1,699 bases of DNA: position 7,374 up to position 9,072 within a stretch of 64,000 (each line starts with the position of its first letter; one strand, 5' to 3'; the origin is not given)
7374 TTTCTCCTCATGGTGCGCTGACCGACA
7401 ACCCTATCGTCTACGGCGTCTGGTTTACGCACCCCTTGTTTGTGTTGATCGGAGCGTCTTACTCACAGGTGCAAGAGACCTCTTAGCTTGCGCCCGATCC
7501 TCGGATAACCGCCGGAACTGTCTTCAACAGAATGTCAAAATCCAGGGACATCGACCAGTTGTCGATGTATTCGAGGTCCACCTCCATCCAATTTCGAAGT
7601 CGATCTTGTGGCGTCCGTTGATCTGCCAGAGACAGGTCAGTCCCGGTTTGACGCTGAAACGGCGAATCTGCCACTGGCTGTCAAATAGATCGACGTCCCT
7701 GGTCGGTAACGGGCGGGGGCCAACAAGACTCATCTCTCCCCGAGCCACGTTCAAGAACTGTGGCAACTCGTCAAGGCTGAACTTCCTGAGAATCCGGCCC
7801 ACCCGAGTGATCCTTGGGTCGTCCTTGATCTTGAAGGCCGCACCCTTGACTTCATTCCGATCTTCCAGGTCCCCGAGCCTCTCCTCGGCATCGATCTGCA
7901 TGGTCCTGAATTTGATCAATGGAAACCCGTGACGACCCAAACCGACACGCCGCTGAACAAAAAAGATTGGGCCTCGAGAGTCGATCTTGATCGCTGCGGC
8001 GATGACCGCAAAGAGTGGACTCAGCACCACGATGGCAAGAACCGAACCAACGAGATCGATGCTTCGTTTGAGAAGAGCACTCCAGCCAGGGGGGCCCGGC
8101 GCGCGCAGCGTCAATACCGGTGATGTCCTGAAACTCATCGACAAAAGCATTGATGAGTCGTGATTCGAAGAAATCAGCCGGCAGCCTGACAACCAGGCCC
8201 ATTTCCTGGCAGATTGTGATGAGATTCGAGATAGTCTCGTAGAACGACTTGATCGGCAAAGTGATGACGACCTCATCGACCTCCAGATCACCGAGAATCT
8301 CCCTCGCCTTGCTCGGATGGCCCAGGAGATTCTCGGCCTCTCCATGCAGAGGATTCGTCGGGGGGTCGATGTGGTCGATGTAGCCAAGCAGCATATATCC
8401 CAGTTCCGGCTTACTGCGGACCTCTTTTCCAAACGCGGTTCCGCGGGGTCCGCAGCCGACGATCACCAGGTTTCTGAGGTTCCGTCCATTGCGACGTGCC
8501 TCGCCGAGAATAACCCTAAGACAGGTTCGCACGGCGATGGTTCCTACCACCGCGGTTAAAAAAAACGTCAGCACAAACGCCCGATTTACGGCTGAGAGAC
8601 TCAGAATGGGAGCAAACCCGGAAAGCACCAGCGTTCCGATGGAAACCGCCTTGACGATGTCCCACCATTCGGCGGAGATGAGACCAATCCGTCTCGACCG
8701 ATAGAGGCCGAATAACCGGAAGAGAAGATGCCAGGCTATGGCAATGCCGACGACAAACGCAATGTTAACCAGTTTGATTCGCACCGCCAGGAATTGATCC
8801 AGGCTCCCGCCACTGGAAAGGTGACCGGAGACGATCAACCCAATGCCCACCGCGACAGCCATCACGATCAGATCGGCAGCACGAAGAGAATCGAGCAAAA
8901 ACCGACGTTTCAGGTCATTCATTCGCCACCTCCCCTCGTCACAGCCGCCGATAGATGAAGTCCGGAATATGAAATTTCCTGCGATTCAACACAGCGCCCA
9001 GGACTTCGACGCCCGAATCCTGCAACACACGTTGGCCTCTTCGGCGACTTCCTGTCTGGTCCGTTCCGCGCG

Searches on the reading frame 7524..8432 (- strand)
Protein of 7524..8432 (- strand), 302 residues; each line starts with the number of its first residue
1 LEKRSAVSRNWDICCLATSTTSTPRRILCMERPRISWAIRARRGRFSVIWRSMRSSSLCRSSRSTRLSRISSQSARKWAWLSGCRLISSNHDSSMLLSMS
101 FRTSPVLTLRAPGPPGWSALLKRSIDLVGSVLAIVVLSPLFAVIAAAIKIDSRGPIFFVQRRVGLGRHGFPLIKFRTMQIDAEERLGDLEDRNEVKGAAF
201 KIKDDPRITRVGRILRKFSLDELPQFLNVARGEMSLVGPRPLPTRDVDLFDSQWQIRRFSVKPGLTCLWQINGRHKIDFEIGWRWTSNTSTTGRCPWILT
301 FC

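Call 61: search_protein_families(library=pfam, proteins=[window:7524-8432:-], max_evalue=0.00001)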
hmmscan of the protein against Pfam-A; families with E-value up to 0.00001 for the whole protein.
window:7524-8432:- (302 aa): 1 family
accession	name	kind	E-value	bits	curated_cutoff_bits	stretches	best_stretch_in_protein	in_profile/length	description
PF02397.22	Bac_transf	-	1.2e-52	178.4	27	1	122-280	1-148/179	Bacterial sugar transferase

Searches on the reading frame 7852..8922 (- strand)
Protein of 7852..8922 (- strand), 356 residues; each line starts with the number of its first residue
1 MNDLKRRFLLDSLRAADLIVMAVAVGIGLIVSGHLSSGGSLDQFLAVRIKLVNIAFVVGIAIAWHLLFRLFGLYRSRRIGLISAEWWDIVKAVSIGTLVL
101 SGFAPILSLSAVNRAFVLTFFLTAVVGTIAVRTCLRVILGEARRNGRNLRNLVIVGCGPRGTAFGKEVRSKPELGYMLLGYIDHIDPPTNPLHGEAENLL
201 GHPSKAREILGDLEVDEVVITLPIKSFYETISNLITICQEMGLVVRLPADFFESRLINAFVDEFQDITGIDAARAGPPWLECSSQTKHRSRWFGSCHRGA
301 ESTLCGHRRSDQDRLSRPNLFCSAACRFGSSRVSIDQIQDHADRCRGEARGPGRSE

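Call 61: search_protein_families(library=pfam, proteins=[window:7852-8922:-], max_evalue=0.00001)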
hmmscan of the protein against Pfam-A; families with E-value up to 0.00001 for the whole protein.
window:7852-8922:- (356 aa): 1 family
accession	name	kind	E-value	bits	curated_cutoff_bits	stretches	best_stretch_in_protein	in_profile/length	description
PF13727.12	CoA_binding_3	-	3.7e-18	66.6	25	1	70-247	2-173/175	CoA-binding domain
